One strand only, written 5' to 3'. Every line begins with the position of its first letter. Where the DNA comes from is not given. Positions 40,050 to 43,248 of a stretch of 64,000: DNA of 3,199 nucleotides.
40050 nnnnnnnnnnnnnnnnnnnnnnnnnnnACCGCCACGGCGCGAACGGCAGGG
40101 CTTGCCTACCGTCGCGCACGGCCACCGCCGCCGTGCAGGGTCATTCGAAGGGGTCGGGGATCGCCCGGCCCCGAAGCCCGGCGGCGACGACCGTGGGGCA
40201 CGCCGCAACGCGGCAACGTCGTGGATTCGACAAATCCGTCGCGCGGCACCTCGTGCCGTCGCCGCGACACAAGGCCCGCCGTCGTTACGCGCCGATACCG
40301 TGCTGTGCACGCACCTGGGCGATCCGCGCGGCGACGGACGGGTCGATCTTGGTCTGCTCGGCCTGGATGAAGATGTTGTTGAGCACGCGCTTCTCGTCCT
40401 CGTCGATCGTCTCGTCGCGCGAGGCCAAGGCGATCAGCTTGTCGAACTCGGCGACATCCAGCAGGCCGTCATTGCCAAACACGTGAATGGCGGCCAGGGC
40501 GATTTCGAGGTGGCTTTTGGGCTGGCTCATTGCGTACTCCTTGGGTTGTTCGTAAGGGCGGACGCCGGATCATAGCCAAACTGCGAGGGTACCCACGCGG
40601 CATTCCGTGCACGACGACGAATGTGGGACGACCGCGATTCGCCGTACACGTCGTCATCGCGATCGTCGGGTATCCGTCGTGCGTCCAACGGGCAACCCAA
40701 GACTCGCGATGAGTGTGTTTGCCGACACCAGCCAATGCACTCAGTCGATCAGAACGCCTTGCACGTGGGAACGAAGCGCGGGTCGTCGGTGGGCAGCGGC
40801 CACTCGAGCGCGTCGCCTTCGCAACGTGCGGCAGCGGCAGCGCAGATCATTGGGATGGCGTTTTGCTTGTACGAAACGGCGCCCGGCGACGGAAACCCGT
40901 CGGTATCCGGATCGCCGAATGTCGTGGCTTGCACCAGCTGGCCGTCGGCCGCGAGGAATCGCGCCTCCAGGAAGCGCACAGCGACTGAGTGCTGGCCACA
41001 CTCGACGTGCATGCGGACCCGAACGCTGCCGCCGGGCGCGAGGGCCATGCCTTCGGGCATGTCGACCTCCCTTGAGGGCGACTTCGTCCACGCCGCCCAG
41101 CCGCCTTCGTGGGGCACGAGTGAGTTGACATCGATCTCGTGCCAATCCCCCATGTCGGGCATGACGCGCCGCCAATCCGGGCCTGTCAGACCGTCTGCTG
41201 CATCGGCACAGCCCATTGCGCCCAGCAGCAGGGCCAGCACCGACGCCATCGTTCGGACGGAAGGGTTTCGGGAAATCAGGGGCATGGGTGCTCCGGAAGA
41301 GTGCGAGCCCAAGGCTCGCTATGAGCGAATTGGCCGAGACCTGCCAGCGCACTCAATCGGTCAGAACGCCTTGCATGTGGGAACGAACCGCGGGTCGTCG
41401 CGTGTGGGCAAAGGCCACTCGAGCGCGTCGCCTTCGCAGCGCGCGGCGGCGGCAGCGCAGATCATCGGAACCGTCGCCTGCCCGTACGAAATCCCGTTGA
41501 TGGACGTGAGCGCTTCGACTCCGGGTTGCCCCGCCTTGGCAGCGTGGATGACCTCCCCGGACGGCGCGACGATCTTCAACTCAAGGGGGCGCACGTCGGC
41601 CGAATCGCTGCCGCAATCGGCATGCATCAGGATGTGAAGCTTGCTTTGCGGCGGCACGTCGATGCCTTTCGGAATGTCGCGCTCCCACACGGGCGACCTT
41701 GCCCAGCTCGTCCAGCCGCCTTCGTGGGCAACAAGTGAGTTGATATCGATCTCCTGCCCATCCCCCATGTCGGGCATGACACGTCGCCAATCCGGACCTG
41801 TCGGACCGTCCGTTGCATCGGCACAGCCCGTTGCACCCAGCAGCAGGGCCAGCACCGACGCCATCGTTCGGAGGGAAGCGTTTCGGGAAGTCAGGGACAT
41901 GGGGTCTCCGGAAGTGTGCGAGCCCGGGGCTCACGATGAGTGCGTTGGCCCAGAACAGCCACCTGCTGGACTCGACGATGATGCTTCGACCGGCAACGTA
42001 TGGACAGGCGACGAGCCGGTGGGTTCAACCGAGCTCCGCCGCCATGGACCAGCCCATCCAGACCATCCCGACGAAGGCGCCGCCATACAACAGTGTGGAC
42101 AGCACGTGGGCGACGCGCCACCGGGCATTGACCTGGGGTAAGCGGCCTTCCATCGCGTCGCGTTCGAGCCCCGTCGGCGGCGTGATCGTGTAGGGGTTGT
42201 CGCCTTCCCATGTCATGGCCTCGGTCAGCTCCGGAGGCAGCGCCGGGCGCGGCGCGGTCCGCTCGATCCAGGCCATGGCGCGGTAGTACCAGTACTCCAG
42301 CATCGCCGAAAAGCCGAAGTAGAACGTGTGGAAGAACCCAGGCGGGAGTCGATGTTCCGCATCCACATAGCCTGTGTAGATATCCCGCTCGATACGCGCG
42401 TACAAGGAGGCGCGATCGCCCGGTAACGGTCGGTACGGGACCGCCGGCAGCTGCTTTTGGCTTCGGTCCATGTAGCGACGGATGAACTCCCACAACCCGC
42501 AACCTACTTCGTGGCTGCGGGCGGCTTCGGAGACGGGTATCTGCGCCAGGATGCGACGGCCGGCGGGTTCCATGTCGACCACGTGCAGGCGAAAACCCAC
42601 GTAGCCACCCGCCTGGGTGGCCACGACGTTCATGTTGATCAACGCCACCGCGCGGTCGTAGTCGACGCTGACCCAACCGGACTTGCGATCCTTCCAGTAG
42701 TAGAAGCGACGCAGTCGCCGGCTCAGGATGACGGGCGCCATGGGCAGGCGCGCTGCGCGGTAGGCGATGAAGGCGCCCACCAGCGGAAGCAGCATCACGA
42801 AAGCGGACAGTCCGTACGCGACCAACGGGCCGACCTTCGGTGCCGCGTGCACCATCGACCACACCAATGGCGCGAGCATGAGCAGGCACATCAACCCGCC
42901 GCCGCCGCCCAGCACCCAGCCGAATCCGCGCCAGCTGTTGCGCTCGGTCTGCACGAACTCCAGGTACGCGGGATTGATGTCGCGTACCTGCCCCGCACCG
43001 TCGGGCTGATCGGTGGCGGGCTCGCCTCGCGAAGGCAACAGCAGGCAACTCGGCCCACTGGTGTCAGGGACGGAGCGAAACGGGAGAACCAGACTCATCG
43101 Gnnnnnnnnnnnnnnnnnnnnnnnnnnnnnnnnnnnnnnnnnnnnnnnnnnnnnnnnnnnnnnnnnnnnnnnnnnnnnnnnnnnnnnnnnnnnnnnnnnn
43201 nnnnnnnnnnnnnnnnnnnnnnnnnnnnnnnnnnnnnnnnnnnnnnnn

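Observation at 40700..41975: Tandemly duplicated lipoprotein genes (2.1 copies of a ~610-bp unit) downstream of the T6SS effector module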

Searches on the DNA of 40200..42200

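Call 111: search_rna_families(source=window, start=40200, end=42200, threshold=evalue, max_evalue=1)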
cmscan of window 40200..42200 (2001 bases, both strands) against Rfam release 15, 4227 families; matches with E-value up to 1: 0.
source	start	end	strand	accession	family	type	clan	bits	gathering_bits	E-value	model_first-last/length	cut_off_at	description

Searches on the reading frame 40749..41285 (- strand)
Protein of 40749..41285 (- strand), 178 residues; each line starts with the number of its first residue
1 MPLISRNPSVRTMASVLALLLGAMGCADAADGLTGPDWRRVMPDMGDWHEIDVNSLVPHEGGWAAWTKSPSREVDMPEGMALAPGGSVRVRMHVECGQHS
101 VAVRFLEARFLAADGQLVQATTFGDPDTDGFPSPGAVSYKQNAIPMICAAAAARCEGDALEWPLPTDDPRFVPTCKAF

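Call 4: search_protein_families(library=pfam, proteins=[window:40749-41285:-], max_evalue=0.01)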
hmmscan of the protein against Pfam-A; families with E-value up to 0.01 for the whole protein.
window:40749-41285:- (178 aa): 0 families

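Call 5: search_protein_families(library=ncbifam, proteins=[window:40749-41285:-], max_evalue=0.01)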
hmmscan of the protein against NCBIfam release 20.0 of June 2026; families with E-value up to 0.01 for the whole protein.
window:40749-41285:- (178 aa): 0 families

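Call 109: predict_structure(alignment_id=A9)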
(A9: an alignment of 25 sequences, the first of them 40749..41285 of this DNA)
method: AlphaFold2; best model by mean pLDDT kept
length: 178 residues; sequences in the alignment: 25
mean_pLDDT: 81.6   pTM: 0.74
mean pLDDT of the five models: 81.6, 80.0, 79.9, 79.5, 78.8
residues with pLDDT >= 90: 89; 70-90: 42; 50-70: 42; < 50: 5
segments of 3 or more residues with pLDDT < 50: 28-31
pLDDT, mean of each block of 10 residues (from residue 1): 57 53 51 79 83 95 94 82 93 92 92 95 75 72 93 95 86 81
secondary structure, 60 per line:
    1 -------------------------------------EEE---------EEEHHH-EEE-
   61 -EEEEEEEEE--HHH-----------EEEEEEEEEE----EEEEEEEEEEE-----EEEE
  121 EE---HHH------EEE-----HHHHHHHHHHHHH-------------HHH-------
elements in order: E38-40 E50-52 E57-59 E62-70 E87-96 E101-111 E117-122 E135-137 H143-155

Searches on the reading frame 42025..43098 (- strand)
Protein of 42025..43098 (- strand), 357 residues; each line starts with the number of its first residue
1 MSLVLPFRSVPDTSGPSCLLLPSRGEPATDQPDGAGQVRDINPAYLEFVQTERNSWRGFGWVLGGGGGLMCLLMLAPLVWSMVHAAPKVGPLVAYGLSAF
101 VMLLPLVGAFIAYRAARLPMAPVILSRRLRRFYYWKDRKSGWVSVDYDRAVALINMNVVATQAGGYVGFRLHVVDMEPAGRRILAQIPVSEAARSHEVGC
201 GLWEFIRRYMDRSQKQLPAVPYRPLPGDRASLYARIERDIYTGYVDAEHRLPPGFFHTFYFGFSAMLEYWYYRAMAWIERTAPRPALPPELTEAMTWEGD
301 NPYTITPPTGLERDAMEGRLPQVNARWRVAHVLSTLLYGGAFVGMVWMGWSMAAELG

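Call 4: search_protein_families(library=pfam, proteins=[window:42025-43098:-], max_evalue=0.01)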
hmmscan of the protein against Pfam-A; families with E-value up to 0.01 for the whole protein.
window:42025-43098:- (357 aa): 1 family
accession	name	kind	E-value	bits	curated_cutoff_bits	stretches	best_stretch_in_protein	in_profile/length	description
PF20455.3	DUF6708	-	3.1e-05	24.3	27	1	113-276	14-181/200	Family of unknown function (DUF6708)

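Call 5: search_protein_families(library=ncbifam, proteins=[window:42025-43098:-], max_evalue=0.01)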
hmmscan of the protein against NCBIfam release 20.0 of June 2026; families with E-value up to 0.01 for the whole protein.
window:42025-43098:- (357 aa): 0 families

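Call 95: find_homologous_proteins(query=window:42025-43098:-, max_evalue=0.00001)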
Query window:42025-43098:- (357 aa): 16 proteins with E <= 0.00001 among 3522 candidates.
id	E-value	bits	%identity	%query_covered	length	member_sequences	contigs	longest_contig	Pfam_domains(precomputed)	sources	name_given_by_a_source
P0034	2.2e-231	786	96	100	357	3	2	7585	-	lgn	-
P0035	1.8e-113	398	52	98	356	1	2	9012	-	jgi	jgi:hypothetical protein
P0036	1.3e-104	369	50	98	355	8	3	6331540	PF20455.4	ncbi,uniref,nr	ncbi:DUF6708 domain-containing protein [Lysobacter capsici]|uniref:DUF6708 domain-containing protein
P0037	3.1e-94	334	48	97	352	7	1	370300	-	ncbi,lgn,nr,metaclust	ncbi:hypothetical protein SAMN04487939_10689 [Lysobacter sp. yr284]|nr:hypothetical protein SAMN0448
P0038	2.5e-79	285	43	97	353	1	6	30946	-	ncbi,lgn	ncbi:TPA: hypothetical protein ACU9Z1_005876 [Pseudomonas aeruginosa]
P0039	1.2e-66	244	42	98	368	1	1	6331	-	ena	-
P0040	1.4e-65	240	40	95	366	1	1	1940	PF20455.4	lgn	-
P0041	1.6e-65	240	40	96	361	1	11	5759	-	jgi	jgi:hypothetical protein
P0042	1.0e-62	231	40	96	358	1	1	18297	-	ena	-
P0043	2.9e-50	190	39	94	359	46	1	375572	-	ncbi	-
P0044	5.7e-48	182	36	93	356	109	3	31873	-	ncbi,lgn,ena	-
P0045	1.0e-47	181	35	98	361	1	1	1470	PF20455.4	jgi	jgi:hypothetical protein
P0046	2.4e-43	167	34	97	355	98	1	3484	-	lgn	-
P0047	9.4e-34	135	32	86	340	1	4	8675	-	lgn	-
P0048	6.6e-32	129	36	79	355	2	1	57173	-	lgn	-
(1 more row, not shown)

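Call 96: find_encoding_contigs(protein=P0036, flank=7000, max_places=2)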
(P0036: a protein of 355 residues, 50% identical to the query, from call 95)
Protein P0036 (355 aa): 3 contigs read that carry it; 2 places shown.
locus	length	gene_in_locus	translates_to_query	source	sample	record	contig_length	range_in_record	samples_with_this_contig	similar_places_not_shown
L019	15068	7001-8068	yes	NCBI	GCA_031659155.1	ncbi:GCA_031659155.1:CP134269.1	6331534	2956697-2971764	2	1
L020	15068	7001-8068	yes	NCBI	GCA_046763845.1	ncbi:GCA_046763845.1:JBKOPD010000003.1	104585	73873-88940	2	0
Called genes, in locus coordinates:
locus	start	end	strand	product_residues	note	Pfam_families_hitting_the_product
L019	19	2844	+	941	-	PF05954:Phage_GPD, PF04717:Phage_base_V, PF13296:T6SS_Vgr, PF10106:DUF2345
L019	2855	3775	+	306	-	PF13503:DUF4123 (weak)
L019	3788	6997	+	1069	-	PF20249:VasX_N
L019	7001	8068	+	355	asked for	PF20455:DUF6708 (weak)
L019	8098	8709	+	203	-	-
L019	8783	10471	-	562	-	PF01266:DAO, PF06039:Mqo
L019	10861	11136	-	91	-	-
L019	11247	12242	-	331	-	PF00089:Trypsin (weak), PF13365:Trypsin_2 (weak)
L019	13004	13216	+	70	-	PF19806:DUF6289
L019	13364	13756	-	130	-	PF04828:GFA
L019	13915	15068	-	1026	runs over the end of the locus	PF00873:ACR_tran, PF03176:MMPL (faint), PF02355:SecD_SecF_C (faint)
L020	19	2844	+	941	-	PF05954:Phage_GPD, PF04717:Phage_base_V, PF13296:T6SS_Vgr, PF10106:DUF2345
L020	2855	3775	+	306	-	PF13503:DUF4123 (weak)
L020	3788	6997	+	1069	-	PF20249:VasX_N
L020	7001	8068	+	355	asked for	PF20455:DUF6708 (weak)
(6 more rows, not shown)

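Call 97: find_encoding_contigs(protein=P0038, flank=7000, max_places=2)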
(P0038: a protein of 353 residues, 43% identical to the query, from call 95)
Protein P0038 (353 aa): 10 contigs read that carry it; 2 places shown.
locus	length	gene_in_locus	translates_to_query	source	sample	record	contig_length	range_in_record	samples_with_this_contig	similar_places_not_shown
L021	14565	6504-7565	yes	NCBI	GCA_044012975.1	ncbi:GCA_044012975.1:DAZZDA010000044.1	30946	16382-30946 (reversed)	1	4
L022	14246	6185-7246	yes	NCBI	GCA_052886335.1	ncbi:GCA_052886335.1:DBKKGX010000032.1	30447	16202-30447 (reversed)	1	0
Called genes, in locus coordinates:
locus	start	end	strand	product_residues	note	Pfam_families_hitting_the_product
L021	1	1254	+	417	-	PF13296:T6SS_Vgr, PF10106:DUF2345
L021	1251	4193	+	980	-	-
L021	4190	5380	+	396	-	-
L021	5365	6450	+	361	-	-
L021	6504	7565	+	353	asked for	-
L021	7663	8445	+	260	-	PF20355:DUF6650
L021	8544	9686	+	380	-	-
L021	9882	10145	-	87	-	PF05488:PAAR_motif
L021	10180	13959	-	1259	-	PF14331:IcmF-related_N, PF06761:IcmF-related, PF21070:IcmF_helical (weak), PF06744:IcmF_C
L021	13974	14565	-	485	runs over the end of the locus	PF06812:ImpA_N, PF16989:T6SS_VasJ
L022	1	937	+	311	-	PF13296:T6SS_Vgr, PF10106:DUF2345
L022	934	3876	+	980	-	-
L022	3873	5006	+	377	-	-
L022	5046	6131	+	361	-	-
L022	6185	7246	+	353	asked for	-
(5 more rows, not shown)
